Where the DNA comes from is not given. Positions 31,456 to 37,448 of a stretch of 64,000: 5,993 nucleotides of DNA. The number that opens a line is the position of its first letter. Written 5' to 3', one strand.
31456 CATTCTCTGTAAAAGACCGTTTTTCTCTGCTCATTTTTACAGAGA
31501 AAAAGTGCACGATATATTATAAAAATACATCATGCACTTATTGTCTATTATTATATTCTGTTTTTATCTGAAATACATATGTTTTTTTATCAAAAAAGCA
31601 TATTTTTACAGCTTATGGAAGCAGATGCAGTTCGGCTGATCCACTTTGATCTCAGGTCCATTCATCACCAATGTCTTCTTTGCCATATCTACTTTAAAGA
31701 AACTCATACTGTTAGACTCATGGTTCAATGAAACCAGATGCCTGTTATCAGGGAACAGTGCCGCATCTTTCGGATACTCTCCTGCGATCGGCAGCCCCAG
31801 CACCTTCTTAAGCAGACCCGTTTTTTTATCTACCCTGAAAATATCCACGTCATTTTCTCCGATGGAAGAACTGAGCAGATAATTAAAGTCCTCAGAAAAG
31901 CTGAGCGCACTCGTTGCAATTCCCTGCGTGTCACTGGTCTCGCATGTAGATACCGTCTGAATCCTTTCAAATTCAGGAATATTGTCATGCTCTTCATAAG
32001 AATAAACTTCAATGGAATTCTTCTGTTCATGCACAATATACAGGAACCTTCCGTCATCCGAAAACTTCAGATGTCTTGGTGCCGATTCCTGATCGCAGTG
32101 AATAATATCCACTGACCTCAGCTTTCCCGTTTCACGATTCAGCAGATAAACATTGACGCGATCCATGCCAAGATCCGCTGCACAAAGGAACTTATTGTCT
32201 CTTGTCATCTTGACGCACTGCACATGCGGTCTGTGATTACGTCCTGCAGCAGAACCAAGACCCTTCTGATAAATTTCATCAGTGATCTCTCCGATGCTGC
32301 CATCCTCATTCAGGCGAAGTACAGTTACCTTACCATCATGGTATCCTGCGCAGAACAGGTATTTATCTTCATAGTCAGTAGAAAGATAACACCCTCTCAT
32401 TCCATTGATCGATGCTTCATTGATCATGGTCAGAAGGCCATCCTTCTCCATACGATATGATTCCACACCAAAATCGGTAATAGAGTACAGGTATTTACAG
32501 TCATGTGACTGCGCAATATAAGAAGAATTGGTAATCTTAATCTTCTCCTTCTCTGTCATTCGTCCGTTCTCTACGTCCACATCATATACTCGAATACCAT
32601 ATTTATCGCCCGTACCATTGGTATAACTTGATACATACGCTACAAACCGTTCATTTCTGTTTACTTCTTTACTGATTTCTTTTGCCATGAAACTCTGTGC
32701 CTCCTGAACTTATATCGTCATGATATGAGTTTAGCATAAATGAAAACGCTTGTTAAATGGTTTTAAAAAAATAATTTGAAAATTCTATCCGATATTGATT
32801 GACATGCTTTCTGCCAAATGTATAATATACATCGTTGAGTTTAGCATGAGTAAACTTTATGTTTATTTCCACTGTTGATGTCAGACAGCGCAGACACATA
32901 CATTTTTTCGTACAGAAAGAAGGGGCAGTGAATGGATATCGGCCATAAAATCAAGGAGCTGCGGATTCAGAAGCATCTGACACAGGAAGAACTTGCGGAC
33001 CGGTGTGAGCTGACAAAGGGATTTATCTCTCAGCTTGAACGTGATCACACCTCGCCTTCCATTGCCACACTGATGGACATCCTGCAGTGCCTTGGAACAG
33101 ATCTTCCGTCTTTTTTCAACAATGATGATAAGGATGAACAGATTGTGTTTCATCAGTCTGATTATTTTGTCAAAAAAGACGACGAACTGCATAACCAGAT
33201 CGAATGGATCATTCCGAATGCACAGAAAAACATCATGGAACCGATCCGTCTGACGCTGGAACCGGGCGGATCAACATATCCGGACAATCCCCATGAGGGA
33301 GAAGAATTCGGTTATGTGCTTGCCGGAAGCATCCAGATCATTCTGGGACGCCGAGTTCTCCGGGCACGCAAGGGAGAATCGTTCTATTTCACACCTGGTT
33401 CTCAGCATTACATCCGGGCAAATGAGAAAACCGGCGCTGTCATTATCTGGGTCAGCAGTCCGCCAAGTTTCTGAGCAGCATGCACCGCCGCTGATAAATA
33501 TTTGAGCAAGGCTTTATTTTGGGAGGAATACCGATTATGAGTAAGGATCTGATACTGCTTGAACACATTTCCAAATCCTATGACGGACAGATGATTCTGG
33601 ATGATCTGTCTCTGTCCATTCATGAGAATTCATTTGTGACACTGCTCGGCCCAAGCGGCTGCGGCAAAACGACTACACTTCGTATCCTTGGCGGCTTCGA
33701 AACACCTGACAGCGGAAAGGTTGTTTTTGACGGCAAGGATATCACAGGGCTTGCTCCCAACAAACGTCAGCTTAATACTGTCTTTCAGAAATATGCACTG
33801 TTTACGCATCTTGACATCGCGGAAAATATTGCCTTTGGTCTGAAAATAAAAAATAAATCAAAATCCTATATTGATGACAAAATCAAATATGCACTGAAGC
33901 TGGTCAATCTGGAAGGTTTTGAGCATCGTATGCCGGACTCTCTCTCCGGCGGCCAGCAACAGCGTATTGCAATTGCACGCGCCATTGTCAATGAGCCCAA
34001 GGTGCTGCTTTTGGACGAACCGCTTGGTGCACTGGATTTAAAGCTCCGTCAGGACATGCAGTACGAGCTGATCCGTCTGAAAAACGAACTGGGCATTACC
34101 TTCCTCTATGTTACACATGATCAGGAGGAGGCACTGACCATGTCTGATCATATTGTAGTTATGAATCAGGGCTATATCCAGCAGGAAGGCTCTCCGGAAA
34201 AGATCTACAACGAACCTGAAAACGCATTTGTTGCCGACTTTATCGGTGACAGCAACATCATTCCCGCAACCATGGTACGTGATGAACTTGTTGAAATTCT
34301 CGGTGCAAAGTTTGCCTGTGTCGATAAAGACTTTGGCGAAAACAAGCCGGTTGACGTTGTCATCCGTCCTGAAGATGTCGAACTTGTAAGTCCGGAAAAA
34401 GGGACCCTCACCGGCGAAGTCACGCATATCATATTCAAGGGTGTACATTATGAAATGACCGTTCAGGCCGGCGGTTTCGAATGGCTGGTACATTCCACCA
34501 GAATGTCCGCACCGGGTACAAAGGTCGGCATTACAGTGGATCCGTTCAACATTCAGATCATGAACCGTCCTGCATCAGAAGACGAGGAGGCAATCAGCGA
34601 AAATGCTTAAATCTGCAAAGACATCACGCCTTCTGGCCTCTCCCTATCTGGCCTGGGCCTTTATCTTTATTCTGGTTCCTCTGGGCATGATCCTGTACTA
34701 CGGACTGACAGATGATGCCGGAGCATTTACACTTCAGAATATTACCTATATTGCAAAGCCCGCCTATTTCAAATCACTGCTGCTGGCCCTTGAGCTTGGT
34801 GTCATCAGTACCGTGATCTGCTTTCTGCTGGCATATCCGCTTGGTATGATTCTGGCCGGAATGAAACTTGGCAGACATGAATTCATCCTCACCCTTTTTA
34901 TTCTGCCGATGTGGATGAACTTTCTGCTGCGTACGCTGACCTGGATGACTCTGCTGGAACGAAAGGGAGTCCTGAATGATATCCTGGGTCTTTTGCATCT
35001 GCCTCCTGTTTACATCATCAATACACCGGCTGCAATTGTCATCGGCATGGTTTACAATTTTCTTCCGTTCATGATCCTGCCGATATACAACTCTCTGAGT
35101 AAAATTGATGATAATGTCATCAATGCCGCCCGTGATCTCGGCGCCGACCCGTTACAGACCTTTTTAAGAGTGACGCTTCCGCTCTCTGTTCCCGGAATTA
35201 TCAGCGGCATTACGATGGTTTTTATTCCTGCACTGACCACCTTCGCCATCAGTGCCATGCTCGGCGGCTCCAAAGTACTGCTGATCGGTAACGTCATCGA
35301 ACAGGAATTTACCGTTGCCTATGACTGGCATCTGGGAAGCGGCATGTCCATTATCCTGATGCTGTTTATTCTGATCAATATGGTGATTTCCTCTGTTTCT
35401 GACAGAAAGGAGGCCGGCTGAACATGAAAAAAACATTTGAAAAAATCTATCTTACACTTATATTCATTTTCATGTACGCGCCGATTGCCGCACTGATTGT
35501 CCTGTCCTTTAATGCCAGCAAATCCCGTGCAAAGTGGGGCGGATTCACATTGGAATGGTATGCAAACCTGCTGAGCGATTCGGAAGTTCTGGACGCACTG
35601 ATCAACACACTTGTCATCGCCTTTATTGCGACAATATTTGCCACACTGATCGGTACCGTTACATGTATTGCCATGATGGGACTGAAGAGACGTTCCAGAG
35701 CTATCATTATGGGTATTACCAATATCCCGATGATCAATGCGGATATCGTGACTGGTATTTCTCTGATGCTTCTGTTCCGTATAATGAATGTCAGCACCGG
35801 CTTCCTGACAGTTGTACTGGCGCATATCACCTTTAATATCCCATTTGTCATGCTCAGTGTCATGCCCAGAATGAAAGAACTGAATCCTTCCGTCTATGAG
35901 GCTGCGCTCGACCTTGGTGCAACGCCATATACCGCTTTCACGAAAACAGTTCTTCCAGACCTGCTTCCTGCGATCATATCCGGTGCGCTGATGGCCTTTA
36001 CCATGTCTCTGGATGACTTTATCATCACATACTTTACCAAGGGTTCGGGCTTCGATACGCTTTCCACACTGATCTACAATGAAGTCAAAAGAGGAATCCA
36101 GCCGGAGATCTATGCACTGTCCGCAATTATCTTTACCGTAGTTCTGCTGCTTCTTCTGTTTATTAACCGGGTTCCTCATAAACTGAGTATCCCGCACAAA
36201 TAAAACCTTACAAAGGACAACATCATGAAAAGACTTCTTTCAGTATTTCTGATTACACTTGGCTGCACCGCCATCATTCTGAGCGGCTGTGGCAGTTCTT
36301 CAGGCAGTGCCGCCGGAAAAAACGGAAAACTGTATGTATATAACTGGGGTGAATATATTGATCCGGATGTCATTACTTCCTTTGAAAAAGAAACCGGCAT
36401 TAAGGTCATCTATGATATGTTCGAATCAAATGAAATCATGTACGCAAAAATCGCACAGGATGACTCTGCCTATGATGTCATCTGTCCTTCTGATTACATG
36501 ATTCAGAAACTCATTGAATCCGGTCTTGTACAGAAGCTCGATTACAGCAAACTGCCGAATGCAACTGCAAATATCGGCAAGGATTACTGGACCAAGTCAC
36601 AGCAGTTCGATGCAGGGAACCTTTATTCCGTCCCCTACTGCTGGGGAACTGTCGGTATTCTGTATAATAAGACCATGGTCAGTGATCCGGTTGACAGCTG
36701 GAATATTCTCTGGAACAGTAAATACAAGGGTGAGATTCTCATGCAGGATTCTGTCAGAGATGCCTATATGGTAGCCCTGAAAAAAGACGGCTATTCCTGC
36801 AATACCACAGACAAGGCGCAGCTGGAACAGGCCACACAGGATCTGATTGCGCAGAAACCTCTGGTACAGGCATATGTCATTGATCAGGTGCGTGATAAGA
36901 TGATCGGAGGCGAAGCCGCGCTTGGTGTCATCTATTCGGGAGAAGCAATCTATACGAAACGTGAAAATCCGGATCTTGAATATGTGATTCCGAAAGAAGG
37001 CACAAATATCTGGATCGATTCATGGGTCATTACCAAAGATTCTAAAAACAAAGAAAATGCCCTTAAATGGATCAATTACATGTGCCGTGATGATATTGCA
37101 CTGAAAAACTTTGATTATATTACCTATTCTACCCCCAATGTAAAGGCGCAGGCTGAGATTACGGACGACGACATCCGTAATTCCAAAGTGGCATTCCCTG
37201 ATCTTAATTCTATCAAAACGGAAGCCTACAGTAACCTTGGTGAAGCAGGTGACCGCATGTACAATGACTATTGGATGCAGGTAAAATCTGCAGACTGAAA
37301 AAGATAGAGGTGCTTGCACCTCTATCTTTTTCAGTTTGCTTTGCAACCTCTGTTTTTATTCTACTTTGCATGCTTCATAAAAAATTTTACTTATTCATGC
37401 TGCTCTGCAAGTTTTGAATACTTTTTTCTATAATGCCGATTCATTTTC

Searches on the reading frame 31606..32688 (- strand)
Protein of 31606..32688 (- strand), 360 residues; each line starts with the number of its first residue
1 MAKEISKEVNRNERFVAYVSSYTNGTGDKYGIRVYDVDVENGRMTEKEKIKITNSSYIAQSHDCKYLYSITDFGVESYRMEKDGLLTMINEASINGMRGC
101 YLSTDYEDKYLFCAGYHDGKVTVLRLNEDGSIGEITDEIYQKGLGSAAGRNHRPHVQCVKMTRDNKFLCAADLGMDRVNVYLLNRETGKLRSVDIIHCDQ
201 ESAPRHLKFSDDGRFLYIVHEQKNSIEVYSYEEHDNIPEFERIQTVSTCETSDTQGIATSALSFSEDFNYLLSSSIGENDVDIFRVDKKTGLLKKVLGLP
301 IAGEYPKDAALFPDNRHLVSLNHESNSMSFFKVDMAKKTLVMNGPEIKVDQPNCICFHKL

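Call 66: search_protein_families(library=pfam, proteins=[window:31606-32688:-], max_evalue=0.000001)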
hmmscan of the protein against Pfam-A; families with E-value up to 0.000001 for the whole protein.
window:31606-32688:- (360 aa): 2 families
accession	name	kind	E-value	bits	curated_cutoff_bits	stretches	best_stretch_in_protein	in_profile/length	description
PF10282.15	Lactonase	-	8.2e-75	252.6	21.7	1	17-357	2-344/344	Lactonase, 7-bladed beta-propeller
PF23414.1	Beta-prop_EML_2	-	4.5e-09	36.5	90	0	155-275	41-143/266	Echinoderm microtubule-associated protein second beta-propeller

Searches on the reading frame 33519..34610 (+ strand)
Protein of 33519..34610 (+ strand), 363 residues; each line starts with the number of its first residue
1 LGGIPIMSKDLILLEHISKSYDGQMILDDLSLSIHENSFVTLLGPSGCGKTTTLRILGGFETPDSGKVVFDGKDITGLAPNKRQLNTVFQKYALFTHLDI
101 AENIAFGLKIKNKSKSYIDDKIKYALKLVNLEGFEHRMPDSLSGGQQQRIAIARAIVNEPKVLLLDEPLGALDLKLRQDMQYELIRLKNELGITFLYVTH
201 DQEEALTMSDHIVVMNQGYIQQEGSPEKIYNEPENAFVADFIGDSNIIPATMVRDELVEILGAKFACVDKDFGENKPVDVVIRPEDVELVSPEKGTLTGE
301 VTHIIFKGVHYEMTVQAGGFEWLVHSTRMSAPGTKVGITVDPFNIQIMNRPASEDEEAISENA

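Call 66: search_protein_families(library=pfam, proteins=[window:33519-34610:+], max_evalue=0.000001)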
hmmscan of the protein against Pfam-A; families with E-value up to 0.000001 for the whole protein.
window:33519-34610:+ (363 aa): 2 families
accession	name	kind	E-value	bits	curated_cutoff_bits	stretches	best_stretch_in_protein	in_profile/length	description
PF00005.33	ABC_tran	-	4.3e-35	121.7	25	1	27-169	1-136/137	ABC transporter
PF08402.16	TOBE_2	-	2.3e-08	34.5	21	1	280-342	1-70/76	TOBE domain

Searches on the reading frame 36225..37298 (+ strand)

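Call 66: search_protein_families(library=pfam, proteins=[window:36225-37298:+], max_evalue=0.000001)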
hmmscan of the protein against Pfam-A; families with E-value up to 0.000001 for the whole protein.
window:36225-37298:+ (357 aa): 5 families
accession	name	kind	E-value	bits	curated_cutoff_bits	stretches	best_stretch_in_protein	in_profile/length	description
PF13416.11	SBP_bac_8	-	9.7e-32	111.3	27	1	50-315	3-274/279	Bacterial extracellular solute-binding protein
PF13343.11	SBP_bac_6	-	2e-24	86.8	24.6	1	83-331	4-243/245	Bacterial extracellular solute-binding protein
PF01547.30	SBP_bac_1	-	3.6e-20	73.6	26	1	47-286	12-300/307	Bacterial extracellular solute-binding protein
PF13531.11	SBP_bac_11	-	6e-14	52.8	25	1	48-286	15-212/227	Bacterial extracellular solute-binding protein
PF02030.20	Lipoprotein_8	-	3e-08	33.3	20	1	24-110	16-98/493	Hypothetical lipoprotein (MG045 family)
